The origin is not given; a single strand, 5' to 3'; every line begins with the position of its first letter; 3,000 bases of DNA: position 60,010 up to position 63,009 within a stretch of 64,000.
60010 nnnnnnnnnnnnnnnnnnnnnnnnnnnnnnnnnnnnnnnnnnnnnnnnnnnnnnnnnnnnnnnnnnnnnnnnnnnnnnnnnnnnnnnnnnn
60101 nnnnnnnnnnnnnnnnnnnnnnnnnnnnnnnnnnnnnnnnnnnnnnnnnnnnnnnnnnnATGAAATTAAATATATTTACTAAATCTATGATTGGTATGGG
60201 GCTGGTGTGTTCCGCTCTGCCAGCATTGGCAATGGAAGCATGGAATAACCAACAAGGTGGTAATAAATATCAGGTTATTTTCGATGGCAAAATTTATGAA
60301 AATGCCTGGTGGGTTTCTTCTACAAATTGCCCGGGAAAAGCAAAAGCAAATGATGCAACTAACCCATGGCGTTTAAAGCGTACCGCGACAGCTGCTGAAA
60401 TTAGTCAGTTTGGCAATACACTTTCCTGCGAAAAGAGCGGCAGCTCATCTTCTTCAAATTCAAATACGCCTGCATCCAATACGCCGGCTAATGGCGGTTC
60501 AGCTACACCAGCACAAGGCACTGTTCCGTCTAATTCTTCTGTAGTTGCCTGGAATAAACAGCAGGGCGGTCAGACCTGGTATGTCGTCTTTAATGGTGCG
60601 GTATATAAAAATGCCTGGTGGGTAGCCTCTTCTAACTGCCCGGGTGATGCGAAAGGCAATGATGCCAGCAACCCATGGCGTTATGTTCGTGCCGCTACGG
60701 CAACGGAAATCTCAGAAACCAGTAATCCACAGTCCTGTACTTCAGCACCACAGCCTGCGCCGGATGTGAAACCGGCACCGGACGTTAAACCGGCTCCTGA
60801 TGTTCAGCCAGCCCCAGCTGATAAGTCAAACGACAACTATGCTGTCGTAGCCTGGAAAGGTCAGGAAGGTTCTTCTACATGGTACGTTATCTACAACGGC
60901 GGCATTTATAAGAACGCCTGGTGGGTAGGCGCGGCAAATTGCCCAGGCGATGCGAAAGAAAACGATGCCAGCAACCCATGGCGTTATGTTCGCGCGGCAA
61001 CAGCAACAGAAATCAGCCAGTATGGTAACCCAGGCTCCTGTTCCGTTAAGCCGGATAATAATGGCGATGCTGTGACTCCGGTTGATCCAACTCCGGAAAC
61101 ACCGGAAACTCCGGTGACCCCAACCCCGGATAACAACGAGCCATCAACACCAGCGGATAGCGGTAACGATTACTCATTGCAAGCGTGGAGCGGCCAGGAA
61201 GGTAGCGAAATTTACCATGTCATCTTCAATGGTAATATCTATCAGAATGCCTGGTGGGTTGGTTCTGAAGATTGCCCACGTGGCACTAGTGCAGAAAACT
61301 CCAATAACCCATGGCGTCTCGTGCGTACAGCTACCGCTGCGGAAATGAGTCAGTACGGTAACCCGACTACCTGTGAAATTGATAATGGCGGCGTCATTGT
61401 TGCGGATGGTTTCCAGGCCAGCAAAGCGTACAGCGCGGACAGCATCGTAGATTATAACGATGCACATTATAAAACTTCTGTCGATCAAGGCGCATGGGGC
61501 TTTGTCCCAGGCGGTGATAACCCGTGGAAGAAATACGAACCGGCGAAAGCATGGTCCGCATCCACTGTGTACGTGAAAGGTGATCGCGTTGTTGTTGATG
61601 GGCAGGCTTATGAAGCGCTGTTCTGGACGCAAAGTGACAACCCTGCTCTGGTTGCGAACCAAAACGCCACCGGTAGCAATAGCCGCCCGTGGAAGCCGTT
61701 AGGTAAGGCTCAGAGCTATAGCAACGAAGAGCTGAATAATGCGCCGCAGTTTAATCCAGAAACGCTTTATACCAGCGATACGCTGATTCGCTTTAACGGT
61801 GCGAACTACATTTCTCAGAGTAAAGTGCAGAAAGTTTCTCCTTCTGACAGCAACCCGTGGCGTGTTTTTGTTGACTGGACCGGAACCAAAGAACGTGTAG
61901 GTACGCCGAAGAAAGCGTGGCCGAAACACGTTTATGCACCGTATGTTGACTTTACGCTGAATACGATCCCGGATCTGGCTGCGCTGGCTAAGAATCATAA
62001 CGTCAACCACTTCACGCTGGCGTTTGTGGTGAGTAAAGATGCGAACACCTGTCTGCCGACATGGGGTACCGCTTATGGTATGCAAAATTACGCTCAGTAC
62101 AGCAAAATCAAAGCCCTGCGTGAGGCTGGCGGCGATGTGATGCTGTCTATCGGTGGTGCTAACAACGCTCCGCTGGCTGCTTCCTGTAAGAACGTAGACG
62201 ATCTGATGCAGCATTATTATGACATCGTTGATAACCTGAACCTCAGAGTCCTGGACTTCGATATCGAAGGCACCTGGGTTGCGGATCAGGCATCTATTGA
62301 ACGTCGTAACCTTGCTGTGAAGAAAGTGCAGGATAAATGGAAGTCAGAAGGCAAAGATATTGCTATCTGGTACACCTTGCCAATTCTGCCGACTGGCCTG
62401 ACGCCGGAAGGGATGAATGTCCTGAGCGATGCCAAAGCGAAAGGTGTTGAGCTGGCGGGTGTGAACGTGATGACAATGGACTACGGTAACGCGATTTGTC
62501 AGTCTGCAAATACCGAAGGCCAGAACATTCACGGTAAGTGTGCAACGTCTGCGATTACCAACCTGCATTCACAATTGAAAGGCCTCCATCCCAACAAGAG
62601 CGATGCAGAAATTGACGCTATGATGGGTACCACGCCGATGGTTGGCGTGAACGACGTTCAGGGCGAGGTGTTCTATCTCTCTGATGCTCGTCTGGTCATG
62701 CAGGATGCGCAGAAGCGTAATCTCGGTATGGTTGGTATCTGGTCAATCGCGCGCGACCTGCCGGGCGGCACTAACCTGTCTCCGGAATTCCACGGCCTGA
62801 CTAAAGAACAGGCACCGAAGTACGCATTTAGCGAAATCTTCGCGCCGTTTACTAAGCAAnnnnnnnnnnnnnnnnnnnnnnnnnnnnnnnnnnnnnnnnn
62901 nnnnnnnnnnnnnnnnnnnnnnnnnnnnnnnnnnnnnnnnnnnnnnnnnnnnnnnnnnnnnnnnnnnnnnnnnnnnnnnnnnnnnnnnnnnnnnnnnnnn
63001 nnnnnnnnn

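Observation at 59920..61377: chiA: AT-rich upstream region and four reiterated binding modules with an in-frame 18-bp triplet repeat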

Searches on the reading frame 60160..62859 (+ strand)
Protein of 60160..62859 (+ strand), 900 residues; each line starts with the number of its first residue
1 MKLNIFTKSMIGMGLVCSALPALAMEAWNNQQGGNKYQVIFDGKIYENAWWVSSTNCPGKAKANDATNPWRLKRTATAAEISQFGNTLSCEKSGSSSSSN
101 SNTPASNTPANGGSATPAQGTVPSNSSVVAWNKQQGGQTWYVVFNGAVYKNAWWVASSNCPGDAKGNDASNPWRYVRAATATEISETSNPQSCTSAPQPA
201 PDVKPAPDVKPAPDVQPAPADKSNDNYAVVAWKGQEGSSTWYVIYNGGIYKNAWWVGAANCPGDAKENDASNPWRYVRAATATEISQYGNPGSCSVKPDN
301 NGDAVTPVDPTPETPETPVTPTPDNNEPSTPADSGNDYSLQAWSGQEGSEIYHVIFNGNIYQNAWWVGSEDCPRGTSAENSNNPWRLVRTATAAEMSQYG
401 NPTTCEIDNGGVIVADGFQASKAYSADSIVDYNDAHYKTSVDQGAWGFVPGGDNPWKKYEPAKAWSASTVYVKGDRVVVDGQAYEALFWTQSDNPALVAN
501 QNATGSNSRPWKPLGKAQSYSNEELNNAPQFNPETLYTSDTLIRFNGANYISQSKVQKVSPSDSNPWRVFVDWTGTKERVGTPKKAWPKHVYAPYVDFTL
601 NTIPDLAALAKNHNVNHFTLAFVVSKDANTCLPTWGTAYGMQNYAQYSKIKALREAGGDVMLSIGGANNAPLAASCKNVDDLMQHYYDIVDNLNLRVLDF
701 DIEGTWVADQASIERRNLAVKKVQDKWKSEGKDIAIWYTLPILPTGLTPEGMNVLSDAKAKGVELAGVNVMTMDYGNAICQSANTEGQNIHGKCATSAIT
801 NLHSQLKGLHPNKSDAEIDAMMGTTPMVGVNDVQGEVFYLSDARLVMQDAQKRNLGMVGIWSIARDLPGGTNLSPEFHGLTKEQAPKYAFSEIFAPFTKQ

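Call 6: search_protein_families(library=pfam, proteins=[window:60160-62859:+], max_evalue=0.1)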
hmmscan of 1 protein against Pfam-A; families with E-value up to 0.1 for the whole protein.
window:60160-62859:+ (900 aa): 2 families
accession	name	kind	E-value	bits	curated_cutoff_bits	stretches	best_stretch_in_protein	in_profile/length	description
PF02839.19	CBM_5_12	-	2.1e-12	47.3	26.2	1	464-497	1-42/44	Carbohydrate-binding module family 5/12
PF00704.34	Glyco_hydro_18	-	1.2e-10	42.1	29.6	1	612-812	20-200/317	Glycosyl hydrolases family 18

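Call 27: find_homologous_proteins(query=window:60160-62859:+, max_evalue=1e-20)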
Query window:60160-62859:+ (900 aa): 134 proteins with E <= 1e-20 among 8000 candidates; the best 120 are listed.
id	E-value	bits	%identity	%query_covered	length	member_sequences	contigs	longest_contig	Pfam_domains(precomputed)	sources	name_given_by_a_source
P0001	0.0e+0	2035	97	100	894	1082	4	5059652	PF02839.20,PF00704.35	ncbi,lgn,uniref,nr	ncbi:TPA: bifunctional chitinase/lysozyme [Escherichia coli]|uniref:bifunctional chitinase/lysozyme 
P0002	0.0e+0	1874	91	86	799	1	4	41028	PF02839.20,PF00704.35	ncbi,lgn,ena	-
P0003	0.0e+0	1859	91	86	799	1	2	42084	PF02839.20,PF00704.35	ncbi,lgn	ncbi:carbohydrate-binding protein [Escherichia coli]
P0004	0.0e+0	1852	90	86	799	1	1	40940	PF02839.20,PF00704.35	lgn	-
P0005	0.0e+0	1849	91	86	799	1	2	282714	PF02839.20,PF00704.35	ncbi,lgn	-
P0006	0.0e+0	1849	91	86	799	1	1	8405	PF02839.20,PF00704.35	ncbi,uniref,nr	ncbi:chitinase [Escherichia coli]|uniref:chitinase n=1 Tax=Escherichia coli TaxID=562 RepID=A0A1V2FV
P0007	0.0e+0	1848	89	86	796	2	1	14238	PF02839.20,PF00704.35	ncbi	-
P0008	0.0e+0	1848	90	86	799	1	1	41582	PF02839.20,PF00704.35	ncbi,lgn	ncbi:TPA: carbohydrate-binding protein [Escherichia coli]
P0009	0.0e+0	1847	91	86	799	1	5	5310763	PF02839.20,PF00704.35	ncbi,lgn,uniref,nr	ncbi:carbohydrate-binding protein [Escherichia coli]|uniref:carbohydrate-binding protein n=1 Tax=Esc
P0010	0.0e+0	1847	91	86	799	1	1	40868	PF02839.20,PF00704.35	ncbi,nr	ncbi:glycosyl hydrolase family 18 protein [Escherichia coli]|nr:glycosyl hydrolase family 18 protein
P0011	0.0e+0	1843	90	86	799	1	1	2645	PF02839.20,PF00704.35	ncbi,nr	ncbi:chitinase [Escherichia coli]|nr:chitinase [Escherichia coli]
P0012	0.0e+0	1841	90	86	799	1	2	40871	PF02839.20,PF00704.35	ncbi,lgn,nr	ncbi:glycosyl hydrolase family 18 protein [Escherichia coli]|nr:glycosyl hydrolase family 18 protein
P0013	0.0e+0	1840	90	86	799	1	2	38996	PF02839.20,PF00704.35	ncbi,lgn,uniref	ncbi:carbohydrate-binding protein [Escherichia coli]|uniref:carbohydrate-binding protein n=1 Tax=Esc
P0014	0.0e+0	1837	90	86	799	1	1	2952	PF02839.20,PF00704.35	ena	-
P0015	0.0e+0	1837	90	86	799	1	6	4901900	PF02839.20,PF00704.35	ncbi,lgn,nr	ncbi:glycosyl hydrolase family 18 protein [Escherichia coli]|nr:chitinase [Escherichia coli] MBB8256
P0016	0.0e+0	1836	90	86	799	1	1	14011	PF02839.20,PF00704.35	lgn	-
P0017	0.0e+0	1835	90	86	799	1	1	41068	PF02839.20,PF00704.35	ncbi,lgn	ncbi:TPA: carbohydrate-binding protein [Escherichia coli]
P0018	0.0e+0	1835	89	86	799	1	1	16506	PF02839.20,PF00704.35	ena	-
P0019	0.0e+0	1834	90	86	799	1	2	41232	PF02839.20,PF00704.35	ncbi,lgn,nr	ncbi:chitinase [Escherichia coli]|nr:chitinase [Escherichia coli]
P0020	0.0e+0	1833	89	86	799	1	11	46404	PF02839.20,PF00704.35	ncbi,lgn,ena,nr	ncbi:glycosyl hydrolase family 18 protein [Escherichia coli]|nr:glycosyl hydrolase family 18 protein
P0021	0.0e+0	1831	89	86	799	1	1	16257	PF02839.20,PF00704.35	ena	-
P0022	0.0e+0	1831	88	86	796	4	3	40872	PF02839.20,PF00704.35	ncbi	-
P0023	0.0e+0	1828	90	86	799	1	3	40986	PF02839.20,PF00704.35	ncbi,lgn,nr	ncbi:chitinase [Escherichia coli]|nr:chitinase [Escherichia coli]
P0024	0.0e+0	1828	89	86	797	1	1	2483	PF02839.20,PF00704.35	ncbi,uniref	ncbi:carbohydrate-binding protein, partial [Escherichia coli]|uniref:carbohydrate-binding protein n=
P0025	0.0e+0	1827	89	86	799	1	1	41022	PF02839.20,PF00704.35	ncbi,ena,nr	ncbi:glycosyl hydrolase family 18 protein [Escherichia coli]|nr:glycosyl hydrolase family 18 protein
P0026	0.0e+0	1826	89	86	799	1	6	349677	PF02839.20,PF00704.35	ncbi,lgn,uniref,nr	ncbi:TPA: chitinase [Escherichia coli]|uniref:carbohydrate-binding protein n=1 Tax=Escherichia coli 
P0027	0.0e+0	1825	89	86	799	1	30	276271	PF02839.20,PF00704.35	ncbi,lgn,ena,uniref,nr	ncbi:glycosyl hydrolase family 18 protein [Escherichia coli]|uniref:carbohydrate-binding protein n=1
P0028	0.0e+0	1825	90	86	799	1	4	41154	PF02839.20,PF00704.35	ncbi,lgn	ncbi:TPA: carbohydrate-binding protein [Escherichia coli]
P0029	0.0e+0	1825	89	86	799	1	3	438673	PF02839.20,PF00704.35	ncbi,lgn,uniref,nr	ncbi:carbohydrate-binding protein [Escherichia coli]|uniref:carbohydrate-binding protein n=1 Tax=Esc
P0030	0.0e+0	1824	89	86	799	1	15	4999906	PF02839.20,PF00704.35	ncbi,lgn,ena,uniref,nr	ncbi:glycosyl hydrolase family 18 protein [Escherichia coli]|uniref:carbohydrate-binding protein n=1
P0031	0.0e+0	1824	89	86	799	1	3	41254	PF02839.20,PF00704.35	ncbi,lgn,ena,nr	ncbi:chitinase [Escherichia coli]|nr:chitinase [Escherichia coli] EGK3991698.1 chitinase [Escherichi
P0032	0.0e+0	1824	89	86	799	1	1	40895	PF02839.20,PF00704.35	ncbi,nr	ncbi:glycosyl hydrolase family 18 protein [Escherichia coli]|nr:glycosyl hydrolase family 18 protein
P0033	0.0e+0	1824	89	86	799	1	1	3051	PF02839.20,PF00704.35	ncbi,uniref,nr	ncbi:carbohydrate-binding protein [Escherichia coli]|uniref:carbohydrate-binding protein n=1 Tax=Esc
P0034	0.0e+0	1823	89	86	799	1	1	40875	PF02839.20,PF00704.35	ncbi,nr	ncbi:glycosyl hydrolase family 18 protein [Escherichia coli]|nr:glycosyl hydrolase family 18 protein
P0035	0.0e+0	1823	89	86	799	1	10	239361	PF02839.20,PF00704.35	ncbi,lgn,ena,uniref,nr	ncbi:carbohydrate-binding protein [Escherichia coli]|uniref:carbohydrate-binding protein n=1 Tax=Esc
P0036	0.0e+0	1823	89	86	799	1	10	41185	PF02839.20,PF00704.35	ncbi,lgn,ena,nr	ncbi:glycosyl hydrolase family 18 protein [Escherichia coli]|nr:chitinase [Escherichia coli] MCN9990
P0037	0.0e+0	1822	90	86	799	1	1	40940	PF02839.20,PF00704.35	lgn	-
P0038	0.0e+0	1822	89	86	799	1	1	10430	PF02839.20,PF00704.35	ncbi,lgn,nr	ncbi:TPA: chitinase [Escherichia coli]|nr:chitinase [Escherichia coli]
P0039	0.0e+0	1822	89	86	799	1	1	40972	PF02839.20,PF00704.35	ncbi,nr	ncbi:chitinase [Escherichia coli]|nr:chitinase [Escherichia coli]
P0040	0.0e+0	1822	89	86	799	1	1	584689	PF02839.20,PF00704.35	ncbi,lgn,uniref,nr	ncbi:periplasmic endochitinase [Escherichia coli HVH 225 (4-1273116)]|uniref:carbohydrate-binding pr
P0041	0.0e+0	1821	89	86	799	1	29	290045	PF02839.20,PF00704.35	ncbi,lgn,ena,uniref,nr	ncbi:TPA: carbohydrate-binding protein [Escherichia coli]|uniref:carbohydrate-binding protein n=1 Ta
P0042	0.0e+0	1821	89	86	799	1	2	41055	PF02839.20,PF00704.35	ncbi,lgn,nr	ncbi:glycosyl hydrolase family 18 protein [Escherichia coli]|nr:glycosyl hydrolase family 18 protein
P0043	0.0e+0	1821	89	86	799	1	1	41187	PF02839.20,PF00704.35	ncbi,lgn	ncbi:chitinase [Escherichia coli]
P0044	0.0e+0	1820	89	86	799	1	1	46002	PF02839.20,PF00704.35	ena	-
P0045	0.0e+0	1820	89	86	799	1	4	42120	PF02839.20,PF00704.35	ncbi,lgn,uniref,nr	ncbi:glycosyl hydrolase family 18 protein [Escherichia coli]|uniref:carbohydrate-binding protein n=1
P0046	0.0e+0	1819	89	86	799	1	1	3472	PF02839.20,PF00704.35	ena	-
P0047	0.0e+0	1817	90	86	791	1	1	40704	PF02839.20,PF00704.35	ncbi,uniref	ncbi:carbohydrate-binding protein, partial [Escherichia coli]|uniref:carbohydrate-binding protein n=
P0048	0.0e+0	1816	89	86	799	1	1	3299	PF02839.20,PF00704.35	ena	-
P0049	0.0e+0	1813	89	86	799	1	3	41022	PF02839.20,PF00704.35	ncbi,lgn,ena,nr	ncbi:chitinase [Escherichia coli]|nr:chitinase [Escherichia coli] MCN5310127.1 glycosyl hydrolase fa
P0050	0.0e+0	1813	88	86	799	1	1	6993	PF02839.20,PF00704.35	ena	-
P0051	0.0e+0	1813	89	86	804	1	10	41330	PF02839.20,PF00704.35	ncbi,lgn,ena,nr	ncbi:glycosyl hydrolase family 18 protein [Escherichia coli]|nr:glycosyl hydrolase family 18 protein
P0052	0.0e+0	1811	90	86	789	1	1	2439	PF02839.20,PF00704.35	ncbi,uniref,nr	ncbi:carbohydrate-binding protein [Escherichia coli]|uniref:carbohydrate-binding protein n=1 Tax=Esc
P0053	0.0e+0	1810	89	86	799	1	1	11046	PF02839.20,PF00704.35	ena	-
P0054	0.0e+0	1803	91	86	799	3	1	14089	PF02839.20,PF00704.35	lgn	-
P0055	0.0e+0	1801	88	86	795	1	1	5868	PF02839.20,PF00704.35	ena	-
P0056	0.0e+0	1801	88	86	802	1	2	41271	PF02839.20,PF00704.35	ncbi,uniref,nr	ncbi:carbohydrate-binding protein [Escherichia coli]|uniref:carbohydrate-binding protein n=1 Tax=Esc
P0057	0.0e+0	1793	96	86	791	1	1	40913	PF02839.20,PF00704.35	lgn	-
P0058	0.0e+0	1789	88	86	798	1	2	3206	PF02839.20,PF00704.35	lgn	-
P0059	0.0e+0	1789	89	86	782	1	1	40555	PF02839.20,PF00704.35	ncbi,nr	ncbi:TPA: chitinase, partial [Escherichia coli]|nr:chitinase [Escherichia coli]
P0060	0.0e+0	1788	88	86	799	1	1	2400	PF02839.20,PF00704.35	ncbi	ncbi:lysozyme, partial [Escherichia coli]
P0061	0.0e+0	1787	88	86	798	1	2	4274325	PF02839.20,PF00704.35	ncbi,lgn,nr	ncbi:TPA: chitinase [Escherichia coli]|nr:chitinase [Escherichia coli]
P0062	0.0e+0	1783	88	86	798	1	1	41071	PF02839.20,PF00704.35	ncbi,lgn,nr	ncbi:TPA: chitinase [Escherichia coli]|nr:chitinase [Escherichia coli]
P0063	0.0e+0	1766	88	86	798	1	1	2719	PF02839.20,PF00704.35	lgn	-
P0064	0.0e+0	1762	89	86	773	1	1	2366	PF02839.20,PF00704.35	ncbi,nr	ncbi:chitinase, partial [Escherichia coli]|nr:chitinase [Escherichia coli]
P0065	0.0e+0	1737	81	86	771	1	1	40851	PF02839.20,PF00704.35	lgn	-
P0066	0.0e+0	1680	87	79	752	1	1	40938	PF02839.20,PF00704.35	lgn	-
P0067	0.0e+0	1655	88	80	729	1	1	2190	PF02839.20,PF00704.35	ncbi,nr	ncbi:TPA: chitinase, partial [Klebsiella pneumoniae]|nr:chitinase [Klebsiella pneumoniae]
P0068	0.0e+0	1610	77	100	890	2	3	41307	PF02839.20,PF00704.35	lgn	-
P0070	0.0e+0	1547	87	72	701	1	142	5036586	PF02839.20,PF00704.35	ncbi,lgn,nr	ncbi:periplasmic endochitinase [Shigella dysenteriae]|nr:periplasmic endochitinase [Shigella dysente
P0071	0.0e+0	1545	87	72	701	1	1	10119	PF02839.20,PF00704.35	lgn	-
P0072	0.0e+0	1545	87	72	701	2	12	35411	PF02839.20,PF00704.35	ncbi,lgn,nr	ncbi:putative bifunctional chitinase/lysozyme [Shigella boydii 965-58]|nr:putative bifunctional chit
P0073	0.0e+0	1545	87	72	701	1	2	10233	PF02839.20,PF00704.35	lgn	-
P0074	0.0e+0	1545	87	72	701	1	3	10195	PF02839.20,PF00704.35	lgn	-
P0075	0.0e+0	1545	87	72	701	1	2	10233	PF02839.20,PF00704.35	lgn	-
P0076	0.0e+0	1545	87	72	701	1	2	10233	PF02839.20,PF00704.35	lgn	-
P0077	0.0e+0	1543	87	72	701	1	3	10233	PF02839.20,PF00704.35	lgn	-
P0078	0.0e+0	1526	87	72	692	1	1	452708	PF02839.20,PF00704.35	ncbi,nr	ncbi:putative bifunctional chitinase/lysozyme [Shigella dysenteriae 155-74]|nr:putative bifunctional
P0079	0.0e+0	1501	90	73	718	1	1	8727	PF02839.20,PF00704.35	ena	-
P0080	0.0e+0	1499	83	75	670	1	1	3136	PF02839.20,PF00704.35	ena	-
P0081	0.0e+0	1462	71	100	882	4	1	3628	PF02839.20,PF00704.35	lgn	-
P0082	0.0e+0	1444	96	72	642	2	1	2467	PF02839.20,PF00704.35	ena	-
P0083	0.0e+0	1435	97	70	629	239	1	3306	PF02839.20,PF00704.35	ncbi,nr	ncbi:bifunctional chitinase/lysozyme, partial [Escherichia coli]|nr:bifunctional chitinase/lysozyme 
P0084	0.0e+0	1428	85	66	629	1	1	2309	PF02839.20,PF00704.35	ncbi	-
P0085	0.0e+0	1379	72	86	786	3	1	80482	PF02839.20,PF00704.35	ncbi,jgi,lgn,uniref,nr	ncbi:carbohydrate-binding protein [Superficieibacter sp.]|uniref:carbohydrate-binding protein n=1 Ta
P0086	0.0e+0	1261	66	87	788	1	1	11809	PF02839.20,PF00704.35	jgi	jgi:bifunctional chitinase/lysozyme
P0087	0.0e+0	1014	70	62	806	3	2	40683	PF02839.20,PF00704.35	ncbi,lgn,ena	-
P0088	0.0e+0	1012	71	62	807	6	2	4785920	PF02839.20,PF00704.35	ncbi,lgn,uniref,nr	ncbi:hypothetical protein SP99_04116 [Enterobacter sp. BIDMC92]|uniref:carbohydrate-binding protein 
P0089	9.7e-295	998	86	57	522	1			PF00704.35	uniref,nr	uniref:Endochitinase 11 n=1 Tax=Metarhizium anisopliae TaxID=5530 RepID=CHI11_METAN|nr:RecName: Full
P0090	5.2e-291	986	67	62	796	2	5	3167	PF02839.20,PF00704.35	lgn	-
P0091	1.0e-288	978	69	62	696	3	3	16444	PF02839.20,PF00704.35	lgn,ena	-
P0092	2.0e-287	974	70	62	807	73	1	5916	PF02839.20,PF00704.35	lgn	-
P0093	1.5e-285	968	70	62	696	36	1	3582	PF02839.20,PF00704.35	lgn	-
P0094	3.7e-282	957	66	62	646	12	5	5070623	PF02839.20,PF00704.35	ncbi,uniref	ncbi:glycosyl hydrolase family 18 protein, partial [Citrobacter cronae]|uniref:glycosyl hydrolase fa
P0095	5.7e-282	956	66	62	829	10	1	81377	PF02839.20,PF00704.35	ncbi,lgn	ncbi:TPA: glycosyl hydrolase family 18 protein [Enterobacter cloacae]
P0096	7.6e-282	956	66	62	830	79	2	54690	PF02839.20,PF00704.35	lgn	-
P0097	3.9e-281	953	70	62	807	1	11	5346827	PF02839.20,PF00704.35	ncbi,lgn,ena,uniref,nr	ncbi:carbohydrate-binding protein [Citrobacter rodentium]|uniref:chitinase n=2 Tax=Citrobacter roden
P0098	2.7e-280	951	66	62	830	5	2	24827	PF02839.20,PF00704.35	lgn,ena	-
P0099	1.6e-279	948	70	62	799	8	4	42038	PF02839.20,PF00704.35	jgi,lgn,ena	-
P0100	2.5e-279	947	65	62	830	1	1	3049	PF02839.20,PF00704.35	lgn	-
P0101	1.1e-274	932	69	62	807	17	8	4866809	PF02839.20,PF00704.35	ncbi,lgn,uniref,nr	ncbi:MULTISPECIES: carbohydrate-binding protein [Enterobacter]|uniref:carbohydrate-binding protein n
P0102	1.6e-268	912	67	62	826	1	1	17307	PF02839.20,PF00704.35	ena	-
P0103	1.4e-266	905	64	63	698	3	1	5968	PF02839.20,PF00704.35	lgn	-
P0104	7.0e-260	883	67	62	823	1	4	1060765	PF02839.20,PF00704.35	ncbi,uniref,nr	ncbi:glycosyl hydrolase family 18 protein [Enterobacter sichuanensis]|uniref:Lysozyme n=1 Tax=Entero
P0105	1.5e-259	882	67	62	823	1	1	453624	PF02839.20,PF00704.35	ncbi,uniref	ncbi:glycosyl hydrolase family 18 protein [Enterobacter sichuanensis]|uniref:glycosyl hydrolase fami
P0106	2.1e-259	881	67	62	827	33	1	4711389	PF02839.20,PF00704.35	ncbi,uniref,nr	ncbi:glycosyl hydrolase family 18 protein [Enterobacter sichuanensis]|uniref:glycosyl hydrolase fami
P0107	2.2e-259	881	67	62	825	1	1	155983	PF02839.20,PF00704.35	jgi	jgi:bifunctional chitinase/lysozyme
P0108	2.6e-259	881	67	62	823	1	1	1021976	PF02839.20,PF00704.35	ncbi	ncbi:glycosyl hydrolase family 18 protein [Enterobacter sichuanensis]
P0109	2.8e-259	881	67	62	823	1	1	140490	PF02839.20,PF00704.35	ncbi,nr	ncbi:TPA: lysozyme [Enterobacter sichuanensis]|nr:lysozyme [Enterobacter sichuanensis]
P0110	6.0e-259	880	67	62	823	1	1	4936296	PF02839.20,PF00704.35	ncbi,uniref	ncbi:glycosyl hydrolase family 18 protein [Enterobacter sichuanensis]|uniref:glycosyl hydrolase fami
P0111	6.8e-259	880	67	62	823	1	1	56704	PF02839.20,PF00704.35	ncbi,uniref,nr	ncbi:MAG: lysozyme [Enterobacter sp.]|uniref:glycosyl hydrolase family 18 protein n=1 Tax=Enterobact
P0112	1.3e-256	872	66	62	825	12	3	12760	PF02839.20,PF00704.35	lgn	-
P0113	3.0e-256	871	67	62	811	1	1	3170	PF02839.20,PF00704.35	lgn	-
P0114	3.1e-256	871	67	62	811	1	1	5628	PF02839.20,PF00704.35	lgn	-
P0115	5.7e-256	870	67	62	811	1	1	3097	PF02839.20,PF00704.35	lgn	-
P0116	6.7e-256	870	67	62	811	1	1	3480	PF02839.20,PF00704.35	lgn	-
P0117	1.1e-255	869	67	62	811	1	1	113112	PF02839.20,PF00704.35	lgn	-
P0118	1.2e-255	869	67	62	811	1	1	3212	PF02839.20,PF00704.35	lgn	-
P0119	1.3e-255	869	67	62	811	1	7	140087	PF02839.20,PF00704.35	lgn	-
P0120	2.1e-255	868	66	62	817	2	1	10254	PF02839.20,PF00704.35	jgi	-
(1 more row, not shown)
